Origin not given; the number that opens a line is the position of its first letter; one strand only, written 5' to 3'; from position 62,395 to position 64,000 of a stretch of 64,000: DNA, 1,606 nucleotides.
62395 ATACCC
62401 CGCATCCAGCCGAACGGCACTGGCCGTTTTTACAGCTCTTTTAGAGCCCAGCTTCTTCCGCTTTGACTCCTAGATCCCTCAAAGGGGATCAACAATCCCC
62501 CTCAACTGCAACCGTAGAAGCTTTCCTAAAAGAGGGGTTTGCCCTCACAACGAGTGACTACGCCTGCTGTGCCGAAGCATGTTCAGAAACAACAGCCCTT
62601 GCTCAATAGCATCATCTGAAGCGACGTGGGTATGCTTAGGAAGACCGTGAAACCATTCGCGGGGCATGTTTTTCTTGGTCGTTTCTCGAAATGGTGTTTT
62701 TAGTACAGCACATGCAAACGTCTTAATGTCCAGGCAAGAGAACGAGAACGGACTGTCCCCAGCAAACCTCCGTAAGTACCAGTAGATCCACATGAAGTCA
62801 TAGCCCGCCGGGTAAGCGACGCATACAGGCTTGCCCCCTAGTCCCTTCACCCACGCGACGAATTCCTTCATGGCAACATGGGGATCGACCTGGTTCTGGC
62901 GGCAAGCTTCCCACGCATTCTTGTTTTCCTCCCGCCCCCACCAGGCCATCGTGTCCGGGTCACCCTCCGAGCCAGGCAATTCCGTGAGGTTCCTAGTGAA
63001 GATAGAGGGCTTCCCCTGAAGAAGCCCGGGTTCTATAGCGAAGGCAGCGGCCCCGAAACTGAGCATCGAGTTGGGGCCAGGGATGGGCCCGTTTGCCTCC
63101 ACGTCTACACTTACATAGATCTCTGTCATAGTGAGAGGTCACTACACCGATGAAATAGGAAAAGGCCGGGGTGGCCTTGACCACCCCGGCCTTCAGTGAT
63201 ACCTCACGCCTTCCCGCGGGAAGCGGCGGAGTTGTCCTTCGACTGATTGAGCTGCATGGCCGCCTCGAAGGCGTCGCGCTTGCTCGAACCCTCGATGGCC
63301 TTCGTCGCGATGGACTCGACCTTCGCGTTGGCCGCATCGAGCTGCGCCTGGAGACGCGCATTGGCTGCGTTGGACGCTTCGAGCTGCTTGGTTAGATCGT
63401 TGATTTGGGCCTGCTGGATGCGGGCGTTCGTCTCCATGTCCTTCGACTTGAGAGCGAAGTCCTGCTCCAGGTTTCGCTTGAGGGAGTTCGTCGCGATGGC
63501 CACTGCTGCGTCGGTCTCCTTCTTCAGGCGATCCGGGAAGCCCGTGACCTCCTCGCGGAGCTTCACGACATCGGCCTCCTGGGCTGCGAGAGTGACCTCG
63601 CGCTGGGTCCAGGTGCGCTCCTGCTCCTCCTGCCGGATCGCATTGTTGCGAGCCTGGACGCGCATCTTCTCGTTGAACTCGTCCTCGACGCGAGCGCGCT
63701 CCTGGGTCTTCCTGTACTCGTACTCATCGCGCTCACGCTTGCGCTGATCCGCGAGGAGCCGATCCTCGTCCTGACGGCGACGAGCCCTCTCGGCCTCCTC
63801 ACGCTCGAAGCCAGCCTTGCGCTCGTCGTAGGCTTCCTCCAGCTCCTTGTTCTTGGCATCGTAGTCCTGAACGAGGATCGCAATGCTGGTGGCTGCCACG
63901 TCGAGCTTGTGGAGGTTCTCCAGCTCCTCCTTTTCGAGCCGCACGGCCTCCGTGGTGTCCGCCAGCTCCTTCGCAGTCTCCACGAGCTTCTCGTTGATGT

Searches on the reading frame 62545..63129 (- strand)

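Call 16: search_protein_families(library=phrogs, proteins=[window:62545-63129:-], max_evalue=0.001)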
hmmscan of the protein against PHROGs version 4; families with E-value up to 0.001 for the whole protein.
window:62545-63129:- (194 aa): 2 families
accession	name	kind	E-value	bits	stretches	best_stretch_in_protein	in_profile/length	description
phrog_255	-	DNA, RNA and nucleotide metabolism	1.2e-08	35.4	1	8-186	185-360/436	exonuclease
phrog_192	-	DNA, RNA and nucleotide metabolism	1.2e-06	29.1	1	1-187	104-273/397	DNA polymerase exonuclease subunit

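Call 17: search_protein_families(library=pfam, proteins=[window:62545-63129:-], max_evalue=0.001)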
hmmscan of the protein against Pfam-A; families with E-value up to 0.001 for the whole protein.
window:62545-63129:- (194 aa): 1 family
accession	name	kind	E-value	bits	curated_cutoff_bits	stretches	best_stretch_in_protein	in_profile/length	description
PF16473.11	Rv2179c-like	-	4.1e-06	27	27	1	7-178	4-170/177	3'-5' exoribonuclease Rv2179c-like domain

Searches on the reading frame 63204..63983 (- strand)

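Call 16: search_protein_families(library=phrogs, proteins=[window:63204-63983:-], max_evalue=0.001)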
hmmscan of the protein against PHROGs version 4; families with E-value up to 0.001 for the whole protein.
window:63204-63983:- (259 aa): 1 family
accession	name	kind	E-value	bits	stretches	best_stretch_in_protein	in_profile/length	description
phrog_29668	-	unknown function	1.9e-11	44.7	1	76-236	178-345/357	-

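Call 17: search_protein_families(library=pfam, proteins=[window:63204-63983:-], max_evalue=0.001)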
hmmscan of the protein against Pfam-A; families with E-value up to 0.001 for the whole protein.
window:63204-63983:- (259 aa): 0 families
